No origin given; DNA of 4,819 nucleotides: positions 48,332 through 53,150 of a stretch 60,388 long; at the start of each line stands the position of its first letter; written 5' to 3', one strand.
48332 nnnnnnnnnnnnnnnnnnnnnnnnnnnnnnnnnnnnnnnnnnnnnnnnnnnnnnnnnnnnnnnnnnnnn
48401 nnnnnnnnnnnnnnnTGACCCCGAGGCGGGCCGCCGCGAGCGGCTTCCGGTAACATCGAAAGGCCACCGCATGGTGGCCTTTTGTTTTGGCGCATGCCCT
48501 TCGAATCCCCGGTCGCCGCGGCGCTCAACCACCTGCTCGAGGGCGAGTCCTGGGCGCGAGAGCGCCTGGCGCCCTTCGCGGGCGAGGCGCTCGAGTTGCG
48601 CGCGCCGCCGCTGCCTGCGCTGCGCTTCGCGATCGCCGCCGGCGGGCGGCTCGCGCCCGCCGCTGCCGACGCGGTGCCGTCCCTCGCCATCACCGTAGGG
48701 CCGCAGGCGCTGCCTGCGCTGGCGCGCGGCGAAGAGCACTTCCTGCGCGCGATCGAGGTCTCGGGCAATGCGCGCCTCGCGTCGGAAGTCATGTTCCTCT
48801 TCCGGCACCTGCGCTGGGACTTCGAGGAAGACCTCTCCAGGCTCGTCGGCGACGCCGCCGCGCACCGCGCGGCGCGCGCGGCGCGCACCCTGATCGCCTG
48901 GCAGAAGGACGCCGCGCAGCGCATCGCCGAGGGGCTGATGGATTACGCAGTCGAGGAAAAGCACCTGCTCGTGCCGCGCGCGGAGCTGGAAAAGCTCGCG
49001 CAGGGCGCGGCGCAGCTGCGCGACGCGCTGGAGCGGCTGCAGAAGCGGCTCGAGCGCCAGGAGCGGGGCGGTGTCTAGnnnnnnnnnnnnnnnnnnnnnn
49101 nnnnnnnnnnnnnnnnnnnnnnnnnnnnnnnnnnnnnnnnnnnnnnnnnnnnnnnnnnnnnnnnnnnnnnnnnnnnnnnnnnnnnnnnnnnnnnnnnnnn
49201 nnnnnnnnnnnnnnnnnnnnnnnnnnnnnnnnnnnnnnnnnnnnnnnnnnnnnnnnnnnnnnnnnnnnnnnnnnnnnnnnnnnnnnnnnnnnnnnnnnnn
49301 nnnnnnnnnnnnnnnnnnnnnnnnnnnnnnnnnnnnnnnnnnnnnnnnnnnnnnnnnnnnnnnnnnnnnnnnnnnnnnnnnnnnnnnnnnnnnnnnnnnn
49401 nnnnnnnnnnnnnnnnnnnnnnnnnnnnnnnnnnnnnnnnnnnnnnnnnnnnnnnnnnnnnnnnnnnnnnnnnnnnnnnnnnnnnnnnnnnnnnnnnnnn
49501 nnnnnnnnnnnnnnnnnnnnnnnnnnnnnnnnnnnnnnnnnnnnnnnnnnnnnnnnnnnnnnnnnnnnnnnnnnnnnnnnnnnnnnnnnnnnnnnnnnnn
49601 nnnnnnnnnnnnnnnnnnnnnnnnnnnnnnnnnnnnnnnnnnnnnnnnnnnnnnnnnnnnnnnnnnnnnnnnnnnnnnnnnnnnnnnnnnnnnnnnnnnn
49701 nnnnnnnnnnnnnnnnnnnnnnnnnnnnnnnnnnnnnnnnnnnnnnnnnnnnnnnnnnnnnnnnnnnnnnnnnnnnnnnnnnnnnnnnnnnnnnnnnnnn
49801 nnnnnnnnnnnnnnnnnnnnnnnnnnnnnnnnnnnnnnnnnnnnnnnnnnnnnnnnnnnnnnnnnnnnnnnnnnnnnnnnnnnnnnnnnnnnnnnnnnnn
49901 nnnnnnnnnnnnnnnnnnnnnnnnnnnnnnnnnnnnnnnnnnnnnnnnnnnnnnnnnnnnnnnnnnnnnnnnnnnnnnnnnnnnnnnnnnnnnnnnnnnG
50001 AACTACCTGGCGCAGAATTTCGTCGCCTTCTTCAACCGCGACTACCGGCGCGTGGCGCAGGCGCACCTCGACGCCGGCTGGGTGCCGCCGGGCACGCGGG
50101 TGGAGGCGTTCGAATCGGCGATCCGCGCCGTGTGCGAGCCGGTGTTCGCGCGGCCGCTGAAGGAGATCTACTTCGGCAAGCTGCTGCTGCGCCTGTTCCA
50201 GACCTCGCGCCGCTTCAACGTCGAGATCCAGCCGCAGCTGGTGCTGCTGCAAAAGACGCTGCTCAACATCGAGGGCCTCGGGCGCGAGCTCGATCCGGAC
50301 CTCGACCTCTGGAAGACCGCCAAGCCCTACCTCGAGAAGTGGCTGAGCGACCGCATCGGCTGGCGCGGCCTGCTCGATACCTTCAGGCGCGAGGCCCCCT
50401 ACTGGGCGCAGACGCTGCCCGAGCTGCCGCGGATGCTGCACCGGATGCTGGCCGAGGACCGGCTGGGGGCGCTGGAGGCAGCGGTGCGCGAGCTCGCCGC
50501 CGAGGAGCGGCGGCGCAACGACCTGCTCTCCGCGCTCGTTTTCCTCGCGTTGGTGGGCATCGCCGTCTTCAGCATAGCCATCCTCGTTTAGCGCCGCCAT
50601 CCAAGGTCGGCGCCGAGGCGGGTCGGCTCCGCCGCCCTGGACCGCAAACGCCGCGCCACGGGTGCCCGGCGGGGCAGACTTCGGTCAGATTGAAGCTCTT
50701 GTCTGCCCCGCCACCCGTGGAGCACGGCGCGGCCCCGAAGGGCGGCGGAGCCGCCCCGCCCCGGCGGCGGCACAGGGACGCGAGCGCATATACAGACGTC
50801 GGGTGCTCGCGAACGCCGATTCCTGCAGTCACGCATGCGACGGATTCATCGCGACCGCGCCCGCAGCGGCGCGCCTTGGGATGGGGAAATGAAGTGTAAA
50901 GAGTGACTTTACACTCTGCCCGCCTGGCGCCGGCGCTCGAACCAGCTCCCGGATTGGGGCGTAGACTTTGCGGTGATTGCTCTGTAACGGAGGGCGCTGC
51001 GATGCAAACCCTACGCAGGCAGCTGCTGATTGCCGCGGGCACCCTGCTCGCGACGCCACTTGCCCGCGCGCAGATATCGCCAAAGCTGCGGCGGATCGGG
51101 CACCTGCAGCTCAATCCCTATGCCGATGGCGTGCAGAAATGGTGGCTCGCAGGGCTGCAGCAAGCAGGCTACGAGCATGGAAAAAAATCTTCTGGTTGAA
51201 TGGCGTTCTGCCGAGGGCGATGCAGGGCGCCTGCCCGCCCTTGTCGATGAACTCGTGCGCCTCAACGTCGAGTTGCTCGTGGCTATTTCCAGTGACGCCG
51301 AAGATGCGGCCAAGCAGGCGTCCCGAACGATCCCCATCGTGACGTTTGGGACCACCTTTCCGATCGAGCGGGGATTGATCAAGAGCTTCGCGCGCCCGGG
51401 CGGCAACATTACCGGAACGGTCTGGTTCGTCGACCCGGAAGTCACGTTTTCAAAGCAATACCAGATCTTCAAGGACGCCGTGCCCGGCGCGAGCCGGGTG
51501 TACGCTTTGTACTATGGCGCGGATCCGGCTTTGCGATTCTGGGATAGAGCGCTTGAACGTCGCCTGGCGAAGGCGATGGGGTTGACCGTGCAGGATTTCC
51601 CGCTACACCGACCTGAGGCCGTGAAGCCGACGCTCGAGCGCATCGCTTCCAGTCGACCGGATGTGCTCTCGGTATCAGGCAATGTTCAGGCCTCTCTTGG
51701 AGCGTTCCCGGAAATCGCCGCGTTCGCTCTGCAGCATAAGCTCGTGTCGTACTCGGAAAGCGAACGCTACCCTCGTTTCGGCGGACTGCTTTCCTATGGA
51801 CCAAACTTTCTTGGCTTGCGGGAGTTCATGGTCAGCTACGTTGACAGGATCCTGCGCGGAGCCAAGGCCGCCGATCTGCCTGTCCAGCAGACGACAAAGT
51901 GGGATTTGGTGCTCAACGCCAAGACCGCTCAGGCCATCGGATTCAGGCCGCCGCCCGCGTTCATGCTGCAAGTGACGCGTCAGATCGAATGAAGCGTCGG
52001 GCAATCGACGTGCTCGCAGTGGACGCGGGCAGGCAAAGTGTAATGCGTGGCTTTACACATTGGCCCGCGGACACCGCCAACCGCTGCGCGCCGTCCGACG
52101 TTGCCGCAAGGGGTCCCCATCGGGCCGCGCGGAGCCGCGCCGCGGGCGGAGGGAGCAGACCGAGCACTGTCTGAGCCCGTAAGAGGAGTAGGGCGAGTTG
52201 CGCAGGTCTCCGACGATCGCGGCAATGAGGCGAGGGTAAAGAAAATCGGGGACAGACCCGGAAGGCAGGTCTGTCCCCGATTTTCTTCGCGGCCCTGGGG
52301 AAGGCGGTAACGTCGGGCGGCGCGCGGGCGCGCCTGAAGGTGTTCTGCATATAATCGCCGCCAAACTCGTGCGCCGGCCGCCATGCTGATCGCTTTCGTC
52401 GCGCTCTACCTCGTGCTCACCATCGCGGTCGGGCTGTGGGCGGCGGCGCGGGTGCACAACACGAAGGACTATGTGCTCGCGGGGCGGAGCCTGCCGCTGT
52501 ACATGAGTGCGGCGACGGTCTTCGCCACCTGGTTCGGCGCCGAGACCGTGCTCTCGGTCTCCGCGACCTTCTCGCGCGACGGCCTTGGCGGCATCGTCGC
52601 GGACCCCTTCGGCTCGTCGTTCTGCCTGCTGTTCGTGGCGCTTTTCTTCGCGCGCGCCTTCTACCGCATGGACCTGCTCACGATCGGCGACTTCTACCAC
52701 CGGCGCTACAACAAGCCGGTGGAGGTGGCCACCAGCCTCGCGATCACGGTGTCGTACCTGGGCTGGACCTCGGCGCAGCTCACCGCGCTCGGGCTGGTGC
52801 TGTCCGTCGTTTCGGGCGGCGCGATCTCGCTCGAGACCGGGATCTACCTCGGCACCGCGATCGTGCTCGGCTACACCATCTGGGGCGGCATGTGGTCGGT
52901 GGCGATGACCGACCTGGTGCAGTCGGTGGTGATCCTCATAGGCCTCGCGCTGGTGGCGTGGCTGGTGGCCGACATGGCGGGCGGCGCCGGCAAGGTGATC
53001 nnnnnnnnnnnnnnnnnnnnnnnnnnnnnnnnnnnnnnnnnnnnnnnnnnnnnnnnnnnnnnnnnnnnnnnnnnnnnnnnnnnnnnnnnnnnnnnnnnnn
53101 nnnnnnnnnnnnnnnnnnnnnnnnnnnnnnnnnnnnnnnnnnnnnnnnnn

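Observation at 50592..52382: Nested-symmetric mini-island between ubiB and a symporter gene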

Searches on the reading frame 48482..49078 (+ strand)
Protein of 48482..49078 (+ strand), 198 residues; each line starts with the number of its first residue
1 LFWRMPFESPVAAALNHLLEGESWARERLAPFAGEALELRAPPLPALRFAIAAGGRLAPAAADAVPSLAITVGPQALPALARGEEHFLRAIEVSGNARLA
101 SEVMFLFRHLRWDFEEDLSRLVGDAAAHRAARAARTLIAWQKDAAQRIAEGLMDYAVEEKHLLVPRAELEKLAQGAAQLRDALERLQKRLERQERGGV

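Call 8: search_protein_families(library=pfam, proteins=[window:48482-49078:+])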
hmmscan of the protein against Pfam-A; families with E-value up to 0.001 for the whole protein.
window:48482-49078:+ (198 aa): 2 families
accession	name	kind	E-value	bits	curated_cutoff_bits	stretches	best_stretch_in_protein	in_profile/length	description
PF03341.19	Pox_mRNA-cap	-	6e-05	22.9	25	1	62-124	18-80/286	Poxvirus mRNA capping enzyme, small subunit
PF02036.22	SCP2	-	0.00016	22.4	21.3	1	15-107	1-100/101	SCP-2 sterol transfer family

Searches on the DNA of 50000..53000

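Call 6: search_rna_families(source=window, start=50000, end=53000, threshold=evalue, max_evalue=1)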
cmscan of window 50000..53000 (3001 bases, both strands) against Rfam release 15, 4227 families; matches with E-value up to 1: 3.
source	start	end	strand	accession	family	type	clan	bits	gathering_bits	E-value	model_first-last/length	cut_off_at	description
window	52229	52298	+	RF04029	mir-8521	Gene; miRNA;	-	29.5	80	0.0017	1-68/68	no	mir-8521 microRNA precursor family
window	52671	52750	-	RF03691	mir-2765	Gene; miRNA;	-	23.6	58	0.098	1-83/83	no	mir-2765 microRNA precursor family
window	50071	50123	-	RF01668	P10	Gene; sRNA;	-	17.6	37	0.69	1-72/72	no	Pseudomonas sRNA P10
